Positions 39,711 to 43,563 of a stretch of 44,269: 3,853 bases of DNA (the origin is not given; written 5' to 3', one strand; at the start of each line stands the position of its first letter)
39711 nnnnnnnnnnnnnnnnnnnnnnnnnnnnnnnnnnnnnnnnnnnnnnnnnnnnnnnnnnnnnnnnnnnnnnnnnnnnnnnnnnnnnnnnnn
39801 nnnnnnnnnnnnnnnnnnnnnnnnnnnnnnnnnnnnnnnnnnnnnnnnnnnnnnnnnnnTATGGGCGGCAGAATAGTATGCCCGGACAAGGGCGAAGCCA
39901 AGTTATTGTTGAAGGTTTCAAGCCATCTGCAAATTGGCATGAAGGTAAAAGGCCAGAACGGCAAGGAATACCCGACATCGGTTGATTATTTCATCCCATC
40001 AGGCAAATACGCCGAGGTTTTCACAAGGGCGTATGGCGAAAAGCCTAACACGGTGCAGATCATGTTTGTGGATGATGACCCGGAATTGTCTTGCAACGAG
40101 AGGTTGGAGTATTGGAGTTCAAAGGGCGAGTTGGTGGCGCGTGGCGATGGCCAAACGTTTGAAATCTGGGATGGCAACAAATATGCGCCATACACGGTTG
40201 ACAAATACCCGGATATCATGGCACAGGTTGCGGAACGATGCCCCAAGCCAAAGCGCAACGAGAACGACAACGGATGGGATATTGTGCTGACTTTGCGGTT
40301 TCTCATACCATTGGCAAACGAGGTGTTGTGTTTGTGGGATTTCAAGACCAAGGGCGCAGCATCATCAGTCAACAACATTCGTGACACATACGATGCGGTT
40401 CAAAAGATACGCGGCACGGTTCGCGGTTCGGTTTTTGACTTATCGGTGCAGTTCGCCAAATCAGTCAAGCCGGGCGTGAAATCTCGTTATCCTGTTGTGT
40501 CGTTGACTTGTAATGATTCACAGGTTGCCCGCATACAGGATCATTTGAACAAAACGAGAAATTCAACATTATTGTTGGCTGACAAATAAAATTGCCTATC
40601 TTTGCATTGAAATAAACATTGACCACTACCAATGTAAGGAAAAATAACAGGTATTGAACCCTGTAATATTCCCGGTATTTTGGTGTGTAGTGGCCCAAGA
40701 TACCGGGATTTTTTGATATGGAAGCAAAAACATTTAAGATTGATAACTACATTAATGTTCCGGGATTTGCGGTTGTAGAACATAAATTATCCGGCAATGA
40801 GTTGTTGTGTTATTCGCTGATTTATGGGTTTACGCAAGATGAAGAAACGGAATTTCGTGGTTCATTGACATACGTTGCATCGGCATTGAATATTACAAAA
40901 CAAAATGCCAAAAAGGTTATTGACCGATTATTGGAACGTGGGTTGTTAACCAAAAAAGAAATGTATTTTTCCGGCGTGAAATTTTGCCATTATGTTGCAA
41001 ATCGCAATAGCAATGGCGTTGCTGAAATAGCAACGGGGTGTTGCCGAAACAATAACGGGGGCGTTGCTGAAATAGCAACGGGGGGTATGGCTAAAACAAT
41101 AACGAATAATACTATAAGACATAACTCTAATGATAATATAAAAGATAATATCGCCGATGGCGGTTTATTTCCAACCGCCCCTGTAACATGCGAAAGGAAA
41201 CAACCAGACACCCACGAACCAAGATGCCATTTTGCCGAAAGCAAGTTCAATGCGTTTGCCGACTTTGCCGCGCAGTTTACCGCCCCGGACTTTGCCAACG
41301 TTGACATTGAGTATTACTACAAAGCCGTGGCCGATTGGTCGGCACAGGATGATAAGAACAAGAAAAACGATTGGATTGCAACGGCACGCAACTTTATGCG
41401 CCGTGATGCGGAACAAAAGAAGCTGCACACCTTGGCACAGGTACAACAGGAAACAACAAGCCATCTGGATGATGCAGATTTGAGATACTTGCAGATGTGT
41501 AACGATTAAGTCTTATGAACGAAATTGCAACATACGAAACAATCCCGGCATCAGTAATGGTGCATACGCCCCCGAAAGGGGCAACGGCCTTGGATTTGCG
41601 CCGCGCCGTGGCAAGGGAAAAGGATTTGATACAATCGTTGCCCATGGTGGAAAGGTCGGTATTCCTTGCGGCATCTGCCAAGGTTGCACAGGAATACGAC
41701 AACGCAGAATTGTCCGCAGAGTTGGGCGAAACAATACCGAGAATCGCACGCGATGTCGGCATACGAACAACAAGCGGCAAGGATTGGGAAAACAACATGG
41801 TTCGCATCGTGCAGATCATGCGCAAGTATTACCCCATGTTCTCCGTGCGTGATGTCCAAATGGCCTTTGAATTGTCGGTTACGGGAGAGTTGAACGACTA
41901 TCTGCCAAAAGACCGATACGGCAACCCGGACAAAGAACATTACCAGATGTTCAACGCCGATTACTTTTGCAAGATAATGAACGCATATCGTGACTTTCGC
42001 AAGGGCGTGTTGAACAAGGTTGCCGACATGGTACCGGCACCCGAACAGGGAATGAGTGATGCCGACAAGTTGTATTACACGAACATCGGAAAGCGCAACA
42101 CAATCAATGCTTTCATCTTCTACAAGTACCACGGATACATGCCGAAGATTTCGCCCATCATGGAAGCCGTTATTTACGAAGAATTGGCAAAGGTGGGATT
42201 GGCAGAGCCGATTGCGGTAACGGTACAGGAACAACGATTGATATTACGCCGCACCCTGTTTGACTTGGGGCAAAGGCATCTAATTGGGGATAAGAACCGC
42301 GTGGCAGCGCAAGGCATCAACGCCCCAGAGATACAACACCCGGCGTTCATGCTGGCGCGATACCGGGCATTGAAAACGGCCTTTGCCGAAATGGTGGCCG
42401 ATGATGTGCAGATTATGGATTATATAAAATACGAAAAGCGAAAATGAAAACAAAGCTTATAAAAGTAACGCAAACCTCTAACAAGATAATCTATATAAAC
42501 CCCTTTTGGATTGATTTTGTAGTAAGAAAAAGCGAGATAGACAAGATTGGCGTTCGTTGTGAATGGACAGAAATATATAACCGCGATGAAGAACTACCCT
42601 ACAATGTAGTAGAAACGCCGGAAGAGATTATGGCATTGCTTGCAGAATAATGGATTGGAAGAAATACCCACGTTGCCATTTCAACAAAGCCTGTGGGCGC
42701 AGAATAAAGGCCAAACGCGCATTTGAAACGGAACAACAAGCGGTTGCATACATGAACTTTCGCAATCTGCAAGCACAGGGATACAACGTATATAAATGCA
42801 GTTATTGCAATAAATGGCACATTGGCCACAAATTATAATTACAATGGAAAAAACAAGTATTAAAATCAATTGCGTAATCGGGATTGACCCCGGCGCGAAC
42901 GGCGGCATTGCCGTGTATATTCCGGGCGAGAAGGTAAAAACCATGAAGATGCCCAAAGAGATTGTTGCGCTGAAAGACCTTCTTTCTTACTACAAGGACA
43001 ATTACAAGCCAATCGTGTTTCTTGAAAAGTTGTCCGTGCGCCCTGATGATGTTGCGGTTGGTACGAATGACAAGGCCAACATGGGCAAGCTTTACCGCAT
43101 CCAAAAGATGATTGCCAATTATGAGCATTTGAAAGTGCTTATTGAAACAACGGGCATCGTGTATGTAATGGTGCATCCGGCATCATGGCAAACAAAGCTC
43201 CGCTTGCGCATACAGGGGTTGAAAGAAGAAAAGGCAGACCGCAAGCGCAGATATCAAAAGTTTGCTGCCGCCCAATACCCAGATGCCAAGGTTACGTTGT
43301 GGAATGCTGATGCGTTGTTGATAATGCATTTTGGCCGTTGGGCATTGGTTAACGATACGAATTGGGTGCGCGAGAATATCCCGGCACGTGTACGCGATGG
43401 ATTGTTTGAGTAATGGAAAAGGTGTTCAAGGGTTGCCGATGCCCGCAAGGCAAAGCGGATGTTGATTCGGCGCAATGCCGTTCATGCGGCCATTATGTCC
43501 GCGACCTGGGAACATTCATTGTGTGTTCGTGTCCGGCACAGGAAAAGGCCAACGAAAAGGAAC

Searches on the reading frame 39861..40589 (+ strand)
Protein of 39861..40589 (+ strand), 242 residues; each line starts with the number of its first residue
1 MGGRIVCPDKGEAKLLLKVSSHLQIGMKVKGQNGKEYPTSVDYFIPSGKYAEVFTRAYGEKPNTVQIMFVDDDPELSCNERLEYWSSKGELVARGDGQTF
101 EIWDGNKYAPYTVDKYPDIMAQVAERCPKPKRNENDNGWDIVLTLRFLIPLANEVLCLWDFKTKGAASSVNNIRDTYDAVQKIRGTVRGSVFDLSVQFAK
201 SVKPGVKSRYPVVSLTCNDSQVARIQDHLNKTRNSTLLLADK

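Call 24: search_protein_families(library=pfam, proteins=[window:39861-40589:+], max_evalue=0.01)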
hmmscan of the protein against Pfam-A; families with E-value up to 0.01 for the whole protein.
window:39861-40589:+ (242 aa): 1 family
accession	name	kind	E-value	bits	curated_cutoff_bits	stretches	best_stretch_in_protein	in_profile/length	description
PF18897.5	Gp3-like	-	1e-31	110.7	23.6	1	23-217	4-190/191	Recombination directionality factor-like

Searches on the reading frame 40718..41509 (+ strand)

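Call 24: search_protein_families(library=pfam, proteins=[window:40718-41509:+], max_evalue=0.01)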
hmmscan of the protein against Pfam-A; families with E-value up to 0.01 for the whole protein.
window:40718-41509:+ (263 aa): 2 families
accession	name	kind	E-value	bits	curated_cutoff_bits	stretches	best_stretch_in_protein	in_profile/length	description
PF17727.6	CtsR_C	-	0.0022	18.6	23.8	1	58-82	16-40/72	CtsR C-terminal dimerization domain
PF12802.13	MarR_2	-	0.0028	18.2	27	1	51-80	24-53/61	MarR family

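Call 42: search_protein_families(library=phrogs, proteins=[window:40718-41509:+], max_evalue=0.001)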
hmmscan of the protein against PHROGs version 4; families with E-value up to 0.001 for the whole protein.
window:40718-41509:+ (263 aa): 3 families
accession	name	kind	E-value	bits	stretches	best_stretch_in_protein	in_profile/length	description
phrog_6969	-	unknown function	1.2e-21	78.4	2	9-137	4-122/216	-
phrog_270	-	DNA, RNA and nucleotide metabolism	8.4e-06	26.4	1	7-143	28-167/383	replication initiation protein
phrog_678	-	DNA, RNA and nucleotide metabolism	2.1e-05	25.3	1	22-152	46-196/346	replication initiation O-like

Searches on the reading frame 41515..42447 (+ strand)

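Call 24: search_protein_families(library=pfam, proteins=[window:41515-42447:+], max_evalue=0.01)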
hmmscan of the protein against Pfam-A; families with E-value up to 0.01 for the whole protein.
window:41515-42447:+ (310 aa): 0 families

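Call 42: search_protein_families(library=phrogs, proteins=[window:41515-42447:+], max_evalue=0.001)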
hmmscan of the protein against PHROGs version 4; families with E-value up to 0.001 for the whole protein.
window:41515-42447:+ (310 aa): 2 families
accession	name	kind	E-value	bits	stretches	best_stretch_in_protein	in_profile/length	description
phrog_34953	-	unknown function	2e-27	97.3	1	37-295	34-295/315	-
phrog_26016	-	unknown function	7.1e-10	39.9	1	53-198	16-148/255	-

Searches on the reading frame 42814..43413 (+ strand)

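Call 41: search_protein_families(library=pfam, proteins=[window:42814-43413:+], max_evalue=0.01)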
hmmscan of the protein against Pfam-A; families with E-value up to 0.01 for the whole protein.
window:42814-43413:+ (199 aa): 0 families

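Call 42: search_protein_families(library=phrogs, proteins=[window:42814-43413:+], max_evalue=0.001)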
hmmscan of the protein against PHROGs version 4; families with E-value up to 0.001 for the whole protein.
window:42814-43413:+ (199 aa): 1 family
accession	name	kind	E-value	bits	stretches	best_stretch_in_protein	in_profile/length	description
phrog_1770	-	DNA, RNA and nucleotide metabolism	9.7e-25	88.4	1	19-178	4-151/158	Holliday junction resolvase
